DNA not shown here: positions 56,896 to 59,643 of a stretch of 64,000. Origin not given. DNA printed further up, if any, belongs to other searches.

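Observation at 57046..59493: A full-length MutS homolog is embedded inside the conjugative DNA-processing module, on the same element as imuB-dnaE2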

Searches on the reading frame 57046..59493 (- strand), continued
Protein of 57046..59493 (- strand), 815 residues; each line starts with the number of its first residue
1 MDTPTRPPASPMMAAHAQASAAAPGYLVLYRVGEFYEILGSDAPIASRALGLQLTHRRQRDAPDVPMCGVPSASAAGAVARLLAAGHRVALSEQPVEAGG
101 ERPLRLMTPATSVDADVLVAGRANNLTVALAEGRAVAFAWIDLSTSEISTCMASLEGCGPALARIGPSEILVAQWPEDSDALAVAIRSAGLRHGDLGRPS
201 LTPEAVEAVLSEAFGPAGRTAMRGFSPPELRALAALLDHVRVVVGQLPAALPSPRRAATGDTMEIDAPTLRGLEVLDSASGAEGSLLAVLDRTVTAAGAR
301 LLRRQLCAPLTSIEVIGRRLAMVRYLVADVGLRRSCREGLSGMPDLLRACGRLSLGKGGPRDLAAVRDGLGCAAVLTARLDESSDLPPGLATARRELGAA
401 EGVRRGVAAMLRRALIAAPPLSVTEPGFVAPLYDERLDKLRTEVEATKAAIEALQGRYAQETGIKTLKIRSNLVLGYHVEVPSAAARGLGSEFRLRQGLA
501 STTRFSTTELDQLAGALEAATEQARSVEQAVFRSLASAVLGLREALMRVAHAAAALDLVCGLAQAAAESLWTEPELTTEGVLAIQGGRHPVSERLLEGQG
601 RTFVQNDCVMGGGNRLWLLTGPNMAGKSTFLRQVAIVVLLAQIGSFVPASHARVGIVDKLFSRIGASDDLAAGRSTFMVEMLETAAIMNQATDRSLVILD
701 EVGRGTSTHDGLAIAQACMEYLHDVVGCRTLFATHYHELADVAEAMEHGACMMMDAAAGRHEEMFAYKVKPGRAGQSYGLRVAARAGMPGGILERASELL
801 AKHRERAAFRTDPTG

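Call 41: find_homologous_proteins(query=P0122, max_evalue=1e-50)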
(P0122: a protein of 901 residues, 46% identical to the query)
Query P0122 (901 aa): 7929 proteins with E <= 1e-50 among 8000 candidates; the best 120 are listed.
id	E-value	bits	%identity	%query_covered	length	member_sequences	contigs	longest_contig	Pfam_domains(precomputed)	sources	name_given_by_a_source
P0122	0.0e+0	1919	100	100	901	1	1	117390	PF01624.26,PF05192.24,PF05188.24,PF05190.24,PF00488.28,PF27441.1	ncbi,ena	-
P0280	1.7e-294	998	58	97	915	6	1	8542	PF01624.26,PF05192.24,PF05188.24,PF05190.24,PF00488.28,PF27441.1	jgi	jgi:DNA mismatch repair protein MutS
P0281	1.2e-288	978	57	95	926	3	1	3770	PF01624.26,PF05192.24,PF05188.24,PF05190.24,PF00488.28,PF27441.1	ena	-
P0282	5.4e-286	969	57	100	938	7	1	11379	PF01624.26,PF05192.24,PF05188.24,PF05190.24,PF00488.28,PF27441.1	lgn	-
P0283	1.3e-284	965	58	97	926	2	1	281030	PF01624.26,PF05192.24,PF05188.24,PF05190.24,PF00488.28,PF27441.1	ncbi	-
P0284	2.5e-284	964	57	95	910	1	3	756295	PF01624.26,PF05192.24,PF05188.24,PF05190.24,PF00488.28,PF27441.1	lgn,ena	-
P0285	2.2e-283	961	58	95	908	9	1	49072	PF01624.26,PF05192.24,PF05188.24,PF05190.24,PF00488.28,PF27441.1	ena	-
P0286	6.3e-283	959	57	97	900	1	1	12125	PF01624.26,PF05192.24,PF05188.24,PF05190.24,PF00488.28,PF27441.1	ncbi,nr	ncbi:MAG: DNA mismatch repair protein MutS [Alphaproteobacteria bacterium]|nr:DNA mismatch repair pr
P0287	8.3e-283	959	58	95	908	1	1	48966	PF01624.26,PF05192.24,PF05188.24,PF05190.24,PF00488.28,PF27441.1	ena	-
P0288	1.3e-282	958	57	97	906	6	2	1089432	PF01624.26,PF05192.24,PF05188.24,PF05190.24,PF00488.28,PF27441.1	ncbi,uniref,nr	ncbi:MAG: DNA mismatch repair protein MutS [Parvibaculum sp.]|uniref:DNA mismatch repair protein Mut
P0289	3.4e-282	957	57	96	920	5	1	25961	PF01624.26,PF05192.24,PF05188.24,PF05190.24,PF00488.28,PF27441.1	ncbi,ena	-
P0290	6.5e-282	956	58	97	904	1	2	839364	PF01624.26,PF05192.24,PF05188.24,PF05190.24,PF00488.28,PF27441.1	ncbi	ncbi:MAG: DNA mismatch repair protein MutS [Parvibaculum sp.]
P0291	7.2e-282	956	56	97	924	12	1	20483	PF01624.26,PF05192.24,PF05188.24,PF05190.24,PF00488.28,PF27441.1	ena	-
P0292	1.2e-281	955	56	97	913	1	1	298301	PF01624.26,PF05192.24,PF05188.24,PF05190.24,PF00488.28,PF27441.1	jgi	jgi:DNA mismatch repair protein MutS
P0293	2.1e-281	954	54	100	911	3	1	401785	PF01624.26,PF05192.24,PF05188.24,PF05190.24,PF00488.28,PF27441.1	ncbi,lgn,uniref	ncbi:DNA mismatch repair protein MutS [Tepidicaulis sp. LMO-SS28]|uniref:DNA mismatch repair protein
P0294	1.2e-280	952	56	97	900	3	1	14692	PF01624.26,PF05192.24,PF05188.24,PF05190.24,PF00488.28,PF27441.1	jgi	-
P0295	2.0e-280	951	58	97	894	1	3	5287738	PF01624.26,PF05192.24,PF05188.24,PF05190.24,PF00488.28,PF27441.1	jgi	-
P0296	2.2e-280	951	54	97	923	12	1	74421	PF01624.26,PF05192.24,PF05188.24,PF05190.24,PF00488.28,PF27441.1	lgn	-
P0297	2.2e-280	951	57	96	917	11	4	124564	PF01624.26,PF05192.24,PF05188.24,PF05190.24,PF00488.28,PF27441.1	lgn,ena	-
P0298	5.5e-280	950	55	98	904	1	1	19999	PF01624.26,PF05192.24,PF05188.24,PF05190.24,PF00488.28,PF27441.1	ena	-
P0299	1.2e-279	948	56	100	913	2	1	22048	PF01624.26,PF05192.24,PF05188.24,PF05190.24,PF00488.28,PF27441.1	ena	-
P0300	2.2e-279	948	57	96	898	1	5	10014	PF01624.26,PF05192.24,PF05188.24,PF05190.24,PF00488.28,PF27441.1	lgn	-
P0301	2.3e-279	948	55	97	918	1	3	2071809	PF01624.26,PF05192.24,PF05188.24,PF05190.24,PF00488.28,PF27441.1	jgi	-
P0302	2.3e-279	948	55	98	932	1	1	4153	PF01624.26,PF05192.24,PF05188.24,PF05190.24,PF00488.28,PF27441.1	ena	-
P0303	3.6e-279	947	57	96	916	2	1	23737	PF01624.26,PF05192.24,PF05188.24,PF05190.24,PF00488.28,PF27441.1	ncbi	-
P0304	8.5e-279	946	57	96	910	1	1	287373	PF01624.26,PF05192.24,PF05188.24,PF05190.24,PF00488.28,PF27441.1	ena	-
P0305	1.2e-278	945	57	95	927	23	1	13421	PF01624.26,PF05192.24,PF05188.24,PF05190.24,PF00488.28,PF27441.1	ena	-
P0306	2.1e-278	944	57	96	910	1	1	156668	PF01624.26,PF05192.24,PF05188.24,PF05190.24,PF00488.28,PF27441.1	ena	-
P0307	2.8e-278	944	57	98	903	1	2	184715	PF01624.26,PF05192.24,PF05188.24,PF05190.24,PF00488.28,PF27441.1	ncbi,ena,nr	ncbi:MAG: DNA mismatch repair protein MutS [Alphaproteobacteria bacterium HGW-Alphaproteobacteria-11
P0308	2.9e-278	944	56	96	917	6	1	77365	PF01624.26,PF05192.24,PF05188.24,PF05190.24,PF00488.28,PF27441.1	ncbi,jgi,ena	jgi:DNA mismatch repair protein MutS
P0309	3.4e-278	944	57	96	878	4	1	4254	PF01624.26,PF05192.24,PF05188.24,PF05190.24,PF00488.28,PF27441.1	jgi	jgi:DNA mismatch repair protein MutS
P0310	4.7e-278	943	56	98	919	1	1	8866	PF01624.26,PF05192.24,PF05188.24,PF05190.24,PF00488.28,PF27441.1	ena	-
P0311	8.5e-278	942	56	97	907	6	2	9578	PF01624.26,PF05192.24,PF05188.24,PF05190.24,PF00488.28,PF27441.1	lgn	-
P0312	1.2e-277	942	56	96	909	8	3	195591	PF01624.26,PF05192.24,PF05188.24,PF05190.24,PF00488.28,PF27441.1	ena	-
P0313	1.3e-277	942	56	96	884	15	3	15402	PF01624.26,PF05192.24,PF05188.24,PF05190.24,PF00488.28,PF27441.1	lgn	-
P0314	2.1e-277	941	56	97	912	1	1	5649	PF01624.26,PF05192.24,PF05188.24,PF05190.24,PF00488.28,PF27441.1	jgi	-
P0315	2.1e-277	941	56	98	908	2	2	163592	PF01624.26,PF05192.24,PF05188.24,PF05190.24,PF00488.28,PF27441.1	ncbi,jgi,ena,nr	ncbi:MAG: DNA mismatch repair protein MutS [Alphaproteobacteria bacterium HGW-Alphaproteobacteria-3]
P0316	2.3e-277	941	57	96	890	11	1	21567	PF01624.26,PF05192.24,PF05188.24,PF05190.24,PF00488.28,PF27441.1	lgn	-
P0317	2.7e-277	941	56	97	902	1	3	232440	PF01624.26,PF05192.24,PF05188.24,PF05190.24,PF00488.28,PF27441.1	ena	-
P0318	2.8e-277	941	54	97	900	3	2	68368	PF01624.26,PF05192.24,PF05188.24,PF05190.24,PF00488.28,PF27441.1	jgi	-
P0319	3.1e-277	941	56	98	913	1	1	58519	PF01624.26,PF05192.24,PF05188.24,PF05190.24,PF00488.28,PF27441.1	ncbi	ncbi:MAG: DNA mismatch repair protein MutS [Kiloniellaceae bacterium]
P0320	4.4e-277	940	56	98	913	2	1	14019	PF01624.26,PF05192.24,PF05188.24,PF05190.24,PF00488.28,PF27441.1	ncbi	ncbi:MAG: DNA mismatch repair protein MutS [Kiloniellaceae bacterium]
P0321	7.9e-277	939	57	96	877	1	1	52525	PF01624.26,PF05192.24,PF05188.24,PF05190.24,PF00488.28,PF27441.1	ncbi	-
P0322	8.3e-277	939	56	97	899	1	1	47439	PF01624.26,PF05192.24,PF05188.24,PF05190.24,PF00488.28,PF27441.1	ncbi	-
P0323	8.4e-277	939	56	97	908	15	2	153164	PF01624.26,PF05192.24,PF05188.24,PF05190.24,PF00488.28,PF27441.1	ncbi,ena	-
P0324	1.2e-276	939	56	95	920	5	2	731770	PF01624.26,PF05192.24,PF05188.24,PF05190.24,PF00488.28,PF27441.1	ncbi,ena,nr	ncbi:MAG: DNA mismatch repair protein MutS [Rhodobiaceae bacterium]|nr:MAG: DNA mismatch repair prot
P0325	1.2e-276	939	56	97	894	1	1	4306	PF01624.26,PF05192.24,PF05188.24,PF05190.24,PF00488.28,PF27441.1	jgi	jgi:DNA mismatch repair protein MutS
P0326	1.4e-276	938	56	97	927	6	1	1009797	PF01624.26,PF05192.24,PF05188.24,PF05190.24,PF00488.28,PF27441.1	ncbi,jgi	-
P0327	1.5e-276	938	57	96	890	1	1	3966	PF01624.26,PF05192.24,PF05188.24,PF05190.24,PF00488.28,PF27441.1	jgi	jgi:DNA mismatch repair protein MutS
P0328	2.1e-276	938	55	97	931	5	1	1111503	PF01624.26,PF05192.24,PF05188.24,PF05190.24,PF00488.28,PF27441.1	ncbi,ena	-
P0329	2.3e-276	938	55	97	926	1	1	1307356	PF01624.26,PF05192.24,PF05188.24,PF05190.24,PF00488.28,PF27441.1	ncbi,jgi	jgi:DNA mismatch repair protein MutS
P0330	3.2e-276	937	55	96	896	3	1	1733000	PF01624.26,PF05192.24,PF05188.24,PF05190.24,PF00488.28,PF27441.1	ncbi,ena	-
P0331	3.3e-276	937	56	99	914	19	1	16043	PF01624.26,PF05192.24,PF05188.24,PF05190.24,PF00488.28,PF27441.1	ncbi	-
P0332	3.3e-276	937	56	96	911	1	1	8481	PF01624.26,PF05192.24,PF05188.24,PF05190.24,PF00488.28,PF27441.1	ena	-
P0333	3.4e-276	937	54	96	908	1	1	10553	PF01624.26,PF05192.24,PF05188.24,PF05190.24,PF00488.28,PF27441.1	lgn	-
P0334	3.6e-276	937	55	98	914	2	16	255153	PF01624.26,PF05192.24,PF05188.24,PF05190.24,PF00488.28,PF27441.1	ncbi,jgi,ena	-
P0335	4.2e-276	937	56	98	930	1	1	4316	PF01624.26,PF05192.24,PF05188.24,PF05190.24,PF00488.28,PF27441.1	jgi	jgi:DNA mismatch repair protein MutS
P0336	4.4e-276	937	56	99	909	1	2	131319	PF01624.26,PF05192.24,PF05188.24,PF05190.24,PF00488.28,PF27441.1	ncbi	ncbi:MAG: DNA mismatch repair protein MutS [Kiloniellaceae bacterium]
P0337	5.3e-276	936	56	98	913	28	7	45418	PF01624.26,PF05192.24,PF05188.24,PF05190.24,PF00488.28,PF27441.1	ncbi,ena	-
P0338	7.8e-276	936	58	96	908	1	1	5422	PF01624.26,PF05192.24,PF05188.24,PF05190.24,PF00488.28,PF27441.1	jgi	-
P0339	8.2e-276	936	56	96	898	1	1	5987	PF01624.26,PF05192.24,PF05188.24,PF05190.24,PF00488.28,PF27441.1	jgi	jgi:DNA mismatch repair protein MutS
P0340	8.6e-276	936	55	96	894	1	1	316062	PF01624.26,PF05192.24,PF05188.24,PF05190.24,PF00488.28,PF27441.1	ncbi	-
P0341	9.8e-276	936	56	95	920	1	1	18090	PF01624.26,PF05192.24,PF05188.24,PF05190.24,PF00488.28,PF27441.1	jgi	jgi:DNA mismatch repair protein MutS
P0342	9.8e-276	936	57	96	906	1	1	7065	PF01624.26,PF05192.24,PF05188.24,PF05190.24,PF00488.28,PF27441.1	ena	-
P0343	1.2e-275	935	56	98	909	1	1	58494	PF01624.26,PF05192.24,PF05188.24,PF05190.24,PF00488.28,PF27441.1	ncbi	-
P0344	1.2e-275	935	57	97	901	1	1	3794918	PF01624.26,PF05192.24,PF05188.24,PF05190.24,PF00488.28,PF27441.1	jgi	jgi:DNA mismatch repair protein MutS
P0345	1.2e-275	935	56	96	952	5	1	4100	PF01624.26,PF05192.24,PF05188.24,PF05190.24,PF00488.28,PF27441.1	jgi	jgi:DNA mismatch repair protein MutS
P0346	1.2e-275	935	55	98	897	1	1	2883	PF01624.26,PF05192.24,PF05188.24,PF05190.24,PF00488.28,PF27441.1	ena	-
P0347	1.3e-275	935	56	98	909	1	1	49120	PF01624.26,PF05192.24,PF05188.24,PF05190.24,PF00488.28,PF27441.1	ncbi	-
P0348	1.3e-275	935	55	96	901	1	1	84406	PF01624.26,PF05192.24,PF05188.24,PF05190.24,PF00488.28,PF27441.1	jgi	jgi:DNA mismatch repair protein MutS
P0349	1.6e-275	935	57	96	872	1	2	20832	PF01624.26,PF05192.24,PF05188.24,PF05190.24,PF00488.28,PF27441.1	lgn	-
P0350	1.7e-275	935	56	96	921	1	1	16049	PF01624.26,PF05192.24,PF05188.24,PF05190.24,PF00488.28,PF27441.1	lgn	-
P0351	1.9e-275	935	56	96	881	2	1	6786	PF01624.26,PF05192.24,PF05188.24,PF05190.24,PF00488.28,PF27441.1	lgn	-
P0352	1.9e-275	935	54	97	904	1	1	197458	PF01624.26,PF05192.24,PF05188.24,PF05190.24,PF00488.28,PF27441.1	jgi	-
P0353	2.0e-275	935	54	95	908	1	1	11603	PF01624.26,PF05192.24,PF05188.24,PF05190.24,PF00488.28,PF27441.1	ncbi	-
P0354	2.1e-275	934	56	96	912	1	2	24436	PF01624.26,PF05192.24,PF05188.24,PF05190.24,PF00488.28,PF27441.1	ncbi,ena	-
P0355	2.2e-275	934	57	95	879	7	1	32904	PF01624.26,PF05192.24,PF05188.24,PF05190.24,PF00488.28,PF27441.1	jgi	-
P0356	2.3e-275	934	54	95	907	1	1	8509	PF01624.26,PF05192.24,PF05188.24,PF05190.24,PF00488.28,PF27441.1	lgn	-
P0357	3.0e-275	934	56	97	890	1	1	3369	PF01624.26,PF05192.24,PF05188.24,PF05190.24,PF00488.28,PF27441.1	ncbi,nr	ncbi:MAG TPA: DNA mismatch repair protein MutS [Stellaceae bacterium]|nr:DNA mismatch repair protein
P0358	3.1e-275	934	55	97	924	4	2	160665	PF01624.26,PF05192.24,PF05188.24,PF05190.24,PF00488.28,PF27441.1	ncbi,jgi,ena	-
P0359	3.4e-275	934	54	97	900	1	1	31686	PF01624.26,PF05192.24,PF05188.24,PF05190.24,PF00488.28,PF27441.1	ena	-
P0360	3.5e-275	934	56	96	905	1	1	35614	PF01624.26,PF05192.24,PF05188.24,PF05190.24,PF00488.28,PF27441.1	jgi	jgi:DNA mismatch repair protein MutS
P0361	4.3e-275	933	57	96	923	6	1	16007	PF01624.26,PF05192.24,PF05188.24,PF05190.24,PF00488.28,PF27441.1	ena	-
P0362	5.3e-275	933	56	96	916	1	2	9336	PF01624.26,PF05192.24,PF05188.24,PF05190.24,PF00488.28,PF27441.1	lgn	-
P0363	6.7e-275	933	56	96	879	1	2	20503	PF01624.26,PF05192.24,PF05188.24,PF05190.24,PF00488.28,PF27441.1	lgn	-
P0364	6.9e-275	933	56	96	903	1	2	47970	PF01624.26,PF05192.24,PF05188.24,PF05190.24,PF00488.28,PF27441.1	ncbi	ncbi:MAG: DNA mismatch repair protein MutS [Parvibaculaceae bacterium]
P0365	7.2e-275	933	57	95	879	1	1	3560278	PF01624.26,PF05192.24,PF05188.24,PF05190.24,PF00488.28,PF27441.1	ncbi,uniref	ncbi:DNA mismatch repair protein MutS [Pelagibius sp. CAU 1746]|uniref:DNA mismatch repair protein M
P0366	7.3e-275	933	55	95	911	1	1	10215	PF01624.26,PF05192.24,PF05188.24,PF05190.24,PF00488.28,PF27441.1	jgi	-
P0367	7.8e-275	933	54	96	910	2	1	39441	PF01624.26,PF05192.24,PF05188.24,PF05190.24,PF00488.28,PF27441.1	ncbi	ncbi:MAG: DNA mismatch repair protein MutS [Alphaproteobacteria bacterium]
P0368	9.7e-275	932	55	97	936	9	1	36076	PF01624.26,PF05192.24,PF05188.24,PF05190.24,PF00488.28,PF27441.1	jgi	-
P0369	9.8e-275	932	56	96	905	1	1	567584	PF01624.26,PF05192.24,PF05188.24,PF05190.24,PF00488.28,PF27441.1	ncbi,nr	ncbi:MAG: DNA mismatch repair protein MutS [Rhizobiales bacterium]|nr:DNA mismatch repair protein Mu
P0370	1.1e-274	932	56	98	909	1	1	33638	PF01624.26,PF05192.24,PF05188.24,PF05190.24,PF00488.28,PF27441.1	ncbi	-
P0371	1.1e-274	932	56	98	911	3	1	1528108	PF01624.26,PF05192.24,PF05188.24,PF05190.24,PF00488.28,PF27441.1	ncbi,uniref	ncbi:DNA mismatch repair protein MutS [Pelagibius sp. 7325]|uniref:DNA mismatch repair protein MutS 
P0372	1.1e-274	932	56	97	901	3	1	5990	PF01624.26,PF05192.24,PF05188.24,PF05190.24,PF00488.28,PF27441.1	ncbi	-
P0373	1.6e-274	932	57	97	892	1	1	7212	PF01624.26,PF05192.24,PF05188.24,PF05190.24,PF00488.28,PF27441.1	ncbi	-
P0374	2.1e-274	931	56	98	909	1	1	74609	PF01624.26,PF05192.24,PF05188.24,PF05190.24,PF00488.28,PF27441.1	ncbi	-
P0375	2.2e-274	931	55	96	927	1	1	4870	PF01624.26,PF05192.24,PF05188.24,PF05190.24,PF00488.28,PF27441.1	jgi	jgi:DNA mismatch repair protein MutS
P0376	2.3e-274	931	56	97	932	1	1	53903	PF01624.26,PF05192.24,PF05188.24,PF05190.24,PF00488.28,PF27441.1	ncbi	-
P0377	2.5e-274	931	57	96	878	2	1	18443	PF01624.26,PF05192.24,PF05188.24,PF05190.24,PF00488.28,PF27441.1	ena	-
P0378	2.8e-274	931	56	96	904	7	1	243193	PF01624.26,PF05192.24,PF05188.24,PF05190.24,PF00488.28,PF27441.1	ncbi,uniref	ncbi:MAG: DNA mismatch repair protein MutS [Parvibaculum sp.]|uniref:DNA mismatch repair protein Mut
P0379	3.1e-274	931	57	96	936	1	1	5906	PF01624.26,PF05192.24,PF05188.24,PF05190.24,PF00488.28,PF27441.1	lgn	-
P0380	3.3e-274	930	54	97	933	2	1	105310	PF01624.26,PF05192.24,PF05188.24,PF05190.24,PF00488.28,PF27441.1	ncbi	-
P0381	4.0e-274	930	54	97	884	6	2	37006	PF01624.26,PF05192.24,PF05188.24,PF05190.24,PF00488.28,PF27441.1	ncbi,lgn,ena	-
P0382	4.1e-274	930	56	97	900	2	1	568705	PF01624.26,PF05192.24,PF05188.24,PF05190.24,PF00488.28,PF27441.1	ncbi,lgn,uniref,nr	ncbi:DNA mismatch repair protein MutS [Oceanicella actignis]|uniref:DNA mismatch repair protein MutS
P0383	4.5e-274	930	54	96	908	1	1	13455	PF01624.26,PF05192.24,PF05188.24,PF05190.24,PF00488.28,PF27441.1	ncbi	-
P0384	4.5e-274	930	57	92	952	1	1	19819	PF01624.26,PF05192.24,PF05188.24,PF05190.24,PF00488.28,PF27441.1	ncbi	-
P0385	6.1e-274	930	57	96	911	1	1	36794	PF01624.26,PF05192.24,PF05188.24,PF05190.24,PF00488.28,PF27441.1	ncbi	-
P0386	7.1e-274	929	56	97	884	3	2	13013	PF01624.26,PF05192.24,PF05188.24,PF05190.24,PF00488.28,PF27441.1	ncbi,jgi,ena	-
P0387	7.3e-274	929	56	96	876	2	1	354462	PF01624.26,PF05192.24,PF05188.24,PF05190.24,PF00488.28,PF27441.1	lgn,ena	-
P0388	7.9e-274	929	55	96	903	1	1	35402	PF01624.26,PF05192.24,PF05188.24,PF05190.24,PF00488.28,PF27441.1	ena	-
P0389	8.5e-274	929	-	-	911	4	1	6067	PF01624.26,PF05192.24,PF05188.24,PF05190.24,PF00488.28,PF27441.1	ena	-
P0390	8.7e-274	929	57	96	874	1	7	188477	PF01624.26,PF05192.24,PF05188.24,PF05190.24,PF00488.28,PF27441.1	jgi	jgi:DNA mismatch repair protein MutS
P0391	1.0e-273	929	57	95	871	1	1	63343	PF01624.26,PF05192.24,PF05188.24,PF05190.24,PF00488.28,PF27441.1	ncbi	-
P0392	1.0e-273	929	55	96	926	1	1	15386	PF01624.26,PF05192.24,PF05188.24,PF05190.24,PF00488.28,PF27441.1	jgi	jgi:DNA mismatch repair protein MutS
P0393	1.1e-273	929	56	98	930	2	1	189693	PF01624.26,PF05192.24,PF05188.24,PF05190.24,PF00488.28,PF27441.1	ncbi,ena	ncbi:MAG: DNA mismatch repair protein MutS [Kiloniellaceae bacterium]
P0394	1.3e-273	929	56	96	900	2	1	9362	PF01624.26,PF05192.24,PF05188.24,PF05190.24,PF00488.28,PF27441.1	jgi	jgi:DNA mismatch repair protein MutS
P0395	1.3e-273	929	57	96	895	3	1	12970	PF01624.26,PF05192.24,PF05188.24,PF05190.24,PF00488.28,PF27441.1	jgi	jgi:DNA mismatch repair protein MutS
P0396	1.6e-273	928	55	95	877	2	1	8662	PF01624.26,PF05192.24,PF05188.24,PF05190.24,PF00488.28,PF27441.1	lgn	-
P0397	1.7e-273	928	56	96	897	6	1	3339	PF01624.26,PF05192.24,PF05188.24,PF05190.24,PF00488.28,PF27441.1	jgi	jgi:DNA mismatch repair protein MutS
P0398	2.0e-273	928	57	97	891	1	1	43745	PF01624.26,PF05192.24,PF05188.24,PF05190.24,PF00488.28,PF27441.1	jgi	jgi:DNA mismatch repair protein MutS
